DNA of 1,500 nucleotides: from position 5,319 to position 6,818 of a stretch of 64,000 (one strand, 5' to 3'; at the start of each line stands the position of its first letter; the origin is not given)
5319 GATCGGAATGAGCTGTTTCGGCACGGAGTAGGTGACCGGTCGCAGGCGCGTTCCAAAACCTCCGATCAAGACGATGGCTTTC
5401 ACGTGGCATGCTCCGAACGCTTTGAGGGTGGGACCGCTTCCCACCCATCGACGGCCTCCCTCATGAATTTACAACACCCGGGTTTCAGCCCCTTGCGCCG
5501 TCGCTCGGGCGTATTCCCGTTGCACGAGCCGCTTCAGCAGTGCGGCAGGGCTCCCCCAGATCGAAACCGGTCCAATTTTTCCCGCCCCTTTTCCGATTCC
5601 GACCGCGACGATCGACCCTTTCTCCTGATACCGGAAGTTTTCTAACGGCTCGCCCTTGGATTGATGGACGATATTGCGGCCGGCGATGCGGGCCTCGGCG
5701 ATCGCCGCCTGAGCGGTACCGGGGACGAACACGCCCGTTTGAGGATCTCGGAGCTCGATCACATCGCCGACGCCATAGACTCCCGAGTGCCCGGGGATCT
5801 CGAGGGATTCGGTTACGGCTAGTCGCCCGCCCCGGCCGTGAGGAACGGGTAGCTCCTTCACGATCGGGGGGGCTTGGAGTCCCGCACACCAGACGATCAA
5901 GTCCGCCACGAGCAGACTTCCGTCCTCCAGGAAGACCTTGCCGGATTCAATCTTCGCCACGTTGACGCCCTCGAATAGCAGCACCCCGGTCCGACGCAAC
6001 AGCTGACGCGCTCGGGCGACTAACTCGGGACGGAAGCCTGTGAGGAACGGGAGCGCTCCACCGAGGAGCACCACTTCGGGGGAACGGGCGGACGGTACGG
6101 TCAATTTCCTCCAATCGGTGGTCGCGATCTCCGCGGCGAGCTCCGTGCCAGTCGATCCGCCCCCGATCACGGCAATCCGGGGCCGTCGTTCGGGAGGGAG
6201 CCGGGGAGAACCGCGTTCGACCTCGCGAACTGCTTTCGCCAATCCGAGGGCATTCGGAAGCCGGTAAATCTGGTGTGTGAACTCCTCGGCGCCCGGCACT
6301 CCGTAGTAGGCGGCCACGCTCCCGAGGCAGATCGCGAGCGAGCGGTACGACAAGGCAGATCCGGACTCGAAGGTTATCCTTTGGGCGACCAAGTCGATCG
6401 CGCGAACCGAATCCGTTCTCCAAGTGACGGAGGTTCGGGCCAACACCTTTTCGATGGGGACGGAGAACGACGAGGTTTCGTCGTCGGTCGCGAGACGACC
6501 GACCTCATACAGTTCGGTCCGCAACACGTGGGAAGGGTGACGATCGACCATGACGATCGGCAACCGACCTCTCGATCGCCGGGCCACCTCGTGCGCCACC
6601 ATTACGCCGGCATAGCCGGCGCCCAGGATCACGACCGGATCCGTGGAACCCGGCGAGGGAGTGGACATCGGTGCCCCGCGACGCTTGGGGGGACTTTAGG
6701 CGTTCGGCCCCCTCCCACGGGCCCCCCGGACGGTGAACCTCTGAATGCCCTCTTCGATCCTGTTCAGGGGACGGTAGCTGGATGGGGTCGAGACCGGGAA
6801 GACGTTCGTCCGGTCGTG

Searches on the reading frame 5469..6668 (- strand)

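Call 10: search_protein_families(library=pfam, proteins=[window:5469-6668:-], max_evalue=0.00001)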
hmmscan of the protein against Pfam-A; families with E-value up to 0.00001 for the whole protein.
window:5469-6668:- (399 aa): 2 families
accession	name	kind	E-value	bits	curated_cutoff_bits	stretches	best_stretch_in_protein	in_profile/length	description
PF07992.20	Pyr_redox_2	-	5.6e-31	108.5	26.1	1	12-326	3-291/291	Pyridine nucleotide-disulphide oxidoreductase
PF01266.30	DAO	-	4.4e-09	36.8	27.9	0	216-291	151-236/353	FAD dependent oxidoreductase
